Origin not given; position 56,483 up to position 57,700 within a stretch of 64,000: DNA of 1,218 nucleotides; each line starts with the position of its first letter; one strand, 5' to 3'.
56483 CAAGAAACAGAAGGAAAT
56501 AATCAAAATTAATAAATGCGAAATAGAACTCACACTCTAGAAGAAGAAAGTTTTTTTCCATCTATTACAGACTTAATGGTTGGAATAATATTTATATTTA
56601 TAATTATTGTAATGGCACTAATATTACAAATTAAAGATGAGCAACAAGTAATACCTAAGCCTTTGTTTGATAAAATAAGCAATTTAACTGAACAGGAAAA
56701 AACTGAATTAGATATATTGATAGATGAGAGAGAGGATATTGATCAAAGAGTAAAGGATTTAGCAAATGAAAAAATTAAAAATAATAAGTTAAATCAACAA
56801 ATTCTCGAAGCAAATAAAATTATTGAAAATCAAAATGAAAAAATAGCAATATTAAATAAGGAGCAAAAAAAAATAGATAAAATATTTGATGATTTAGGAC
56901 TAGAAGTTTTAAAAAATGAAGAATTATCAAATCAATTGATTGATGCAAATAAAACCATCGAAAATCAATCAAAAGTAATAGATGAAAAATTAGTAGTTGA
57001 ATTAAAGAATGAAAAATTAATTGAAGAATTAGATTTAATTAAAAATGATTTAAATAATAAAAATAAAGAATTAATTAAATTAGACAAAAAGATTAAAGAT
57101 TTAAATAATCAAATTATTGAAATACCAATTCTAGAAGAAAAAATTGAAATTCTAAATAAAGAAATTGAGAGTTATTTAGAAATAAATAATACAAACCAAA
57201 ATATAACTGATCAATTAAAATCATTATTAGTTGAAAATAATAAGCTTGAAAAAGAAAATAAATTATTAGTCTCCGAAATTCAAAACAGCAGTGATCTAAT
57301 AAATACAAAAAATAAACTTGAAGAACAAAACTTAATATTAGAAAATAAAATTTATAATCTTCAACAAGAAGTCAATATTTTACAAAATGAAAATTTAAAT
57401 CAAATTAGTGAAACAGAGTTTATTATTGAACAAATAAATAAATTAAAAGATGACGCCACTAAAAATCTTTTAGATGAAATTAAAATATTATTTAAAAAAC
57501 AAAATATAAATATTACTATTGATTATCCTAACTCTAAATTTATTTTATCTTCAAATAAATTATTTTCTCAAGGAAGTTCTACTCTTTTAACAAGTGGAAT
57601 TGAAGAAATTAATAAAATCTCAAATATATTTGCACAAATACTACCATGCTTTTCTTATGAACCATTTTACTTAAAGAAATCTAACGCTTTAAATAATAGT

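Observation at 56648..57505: ZorB-like subunit carries a ~290-residue coiled-coil spacer between the membrane anchor and the peptidoglycan-binding domain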

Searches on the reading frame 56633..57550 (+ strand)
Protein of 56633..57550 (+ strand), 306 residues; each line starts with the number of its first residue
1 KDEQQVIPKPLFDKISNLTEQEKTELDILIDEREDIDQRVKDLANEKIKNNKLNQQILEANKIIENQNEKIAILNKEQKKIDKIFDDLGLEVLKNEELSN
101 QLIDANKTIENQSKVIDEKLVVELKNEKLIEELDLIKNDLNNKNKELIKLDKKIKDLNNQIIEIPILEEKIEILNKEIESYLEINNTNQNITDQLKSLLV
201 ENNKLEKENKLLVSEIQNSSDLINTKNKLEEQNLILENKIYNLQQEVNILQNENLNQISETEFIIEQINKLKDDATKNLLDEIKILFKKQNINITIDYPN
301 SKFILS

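Call 65: predict_structure(protein=window:56633-57550:+)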
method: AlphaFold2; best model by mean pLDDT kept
length: 306 residues; sequences in the alignment: 1
mean_pLDDT: 79.0   pTM: 0.25
mean pLDDT of the five models: 79.0, 79.0, 77.7, 72.4, 70.8
residues with pLDDT >= 90: 97; 70-90: 131; 50-70: 54; < 50: 24
segments of 3 or more residues with pLDDT < 50: 1-8, 121-124, 304-306
pLDDT, mean of each block of 10 residues (from residue 1): 42 69 80 86 89 90 90 89 86 86 85 65 51 85 92 89 86 93 93 93 92 90 90 91 89 73 64 53 52 54 52
secondary structure, 60 per line:
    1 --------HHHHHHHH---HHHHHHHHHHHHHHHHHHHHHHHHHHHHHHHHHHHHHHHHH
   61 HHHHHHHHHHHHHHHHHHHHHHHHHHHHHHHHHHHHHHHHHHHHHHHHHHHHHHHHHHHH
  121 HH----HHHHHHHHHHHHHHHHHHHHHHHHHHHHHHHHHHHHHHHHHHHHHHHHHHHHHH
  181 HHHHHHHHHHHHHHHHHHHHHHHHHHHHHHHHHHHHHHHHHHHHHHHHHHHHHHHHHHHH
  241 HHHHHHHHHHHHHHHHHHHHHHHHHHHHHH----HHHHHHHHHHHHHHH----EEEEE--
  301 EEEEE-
elements in order: H9-16 H20-122 H127-270 H275-289 E294-298 E301-305

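Call 67: fold_search(model_id=the predicted structure, library=pdb)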
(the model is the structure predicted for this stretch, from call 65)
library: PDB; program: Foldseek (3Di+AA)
matches with E <= 10: 29; with E <= 0.001: 0
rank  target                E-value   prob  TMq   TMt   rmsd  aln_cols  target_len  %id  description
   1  4jos_A                2.3e+00  0.15  0.06  0.07   5.5        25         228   28  Crystal structure of a putative 5'-methylthioadenosine/S-adenosylhomocysteine nucleosidase from Francisella philomirag (released 2013-04-03)
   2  5kvn_MODEL_1_A        4.4e+00  0.13  0.05  0.47   8.0        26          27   19  NMR Solution Structure of Designed Peptide NC_HEE_D1 (released 2016-09-21)
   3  2f1r_B                5.0e+00  0.11  0.06  0.12   4.8        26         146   19  Crystal Structure of molybdopterin-guanine biosynthesis protein B (mobB) (released 2005-12-06)
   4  1m4s_A                5.4e+00  0.10  0.08  0.07   3.3        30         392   10  Biosynthetic thiolase, Cys89 acetylated, unliganded form (released 2002-11-29)
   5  6ypc_K                5.8e+00  0.08  0.05  0.12   4.8        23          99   35  Crystal structure of the kinetochore subunits H/I/K/T/W penta-complex from S. cerevisiae at 2.9 angstroms (released 2020-09-16)
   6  2f1r_A                6.7e+00  0.09  0.06  0.12   4.7        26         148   19  Crystal Structure of molybdopterin-guanine biosynthesis protein B (mobB) (released 2005-12-06)
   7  4pwx_C                7.2e+00  0.07  0.05  0.06   4.9        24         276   12  Crystal structure of an ATP-bound Get3-Get4-Get5 complex from S.cerevisiae (released 2014-04-09)
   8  4pwx_E                7.2e+00  0.07  0.05  0.06   4.9        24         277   12  Crystal structure of an ATP-bound Get3-Get4-Get5 complex from S.cerevisiae (released 2014-04-09)
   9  7ewc_A                7.8e+00  0.11  0.04  0.18   1.1        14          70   28  Mycobacterium tuberculosis HigA2 (Form I) (released 2022-03-02)
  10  7ewc_D                7.8e+00  0.09  0.04  0.18   1.4        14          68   28  Mycobacterium tuberculosis HigA2 (Form I) (released 2022-03-02)
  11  1yv2                  7.8e+00  0.08  0.08  0.04   3.7        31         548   16  Hepatitis C virus NS5B RNA-dependent RNA Polymerase genotype 2a (released 2005-03-22)
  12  4jz7_C                7.8e+00  0.06  0.05  0.05   6.6        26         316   19  Carbamate kinase from Giardia lamblia bound to AMP-PNP (released 2013-06-05)
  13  6l2c_B                8.4e+00  0.06  0.05  0.04   4.4        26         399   12  Crystal structure of Aspergillus fumigatus mitochondrial acetyl-CoA acetyltransferase in complex with CoA (released 2020-02-12)
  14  6e5k_MODEL_1_A        9.0e+00  0.08  0.05  0.48   7.4        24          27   12  Heterogeneous-Backbone Mimics of a Designed Disulfide-Rich Protein: Aib turn, Aib helix, N-methyl hairpin (released 2018-11-21)
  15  6neg_A                9.0e+00  0.08  0.07  0.06   7.8        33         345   15  N191D, F205S mutant of scoulerine-9-O methyltransferase from Thalictrum flavum complexed with S-ADENOSYL-L-HOMOCYSTEIN (released 2019-12-18)
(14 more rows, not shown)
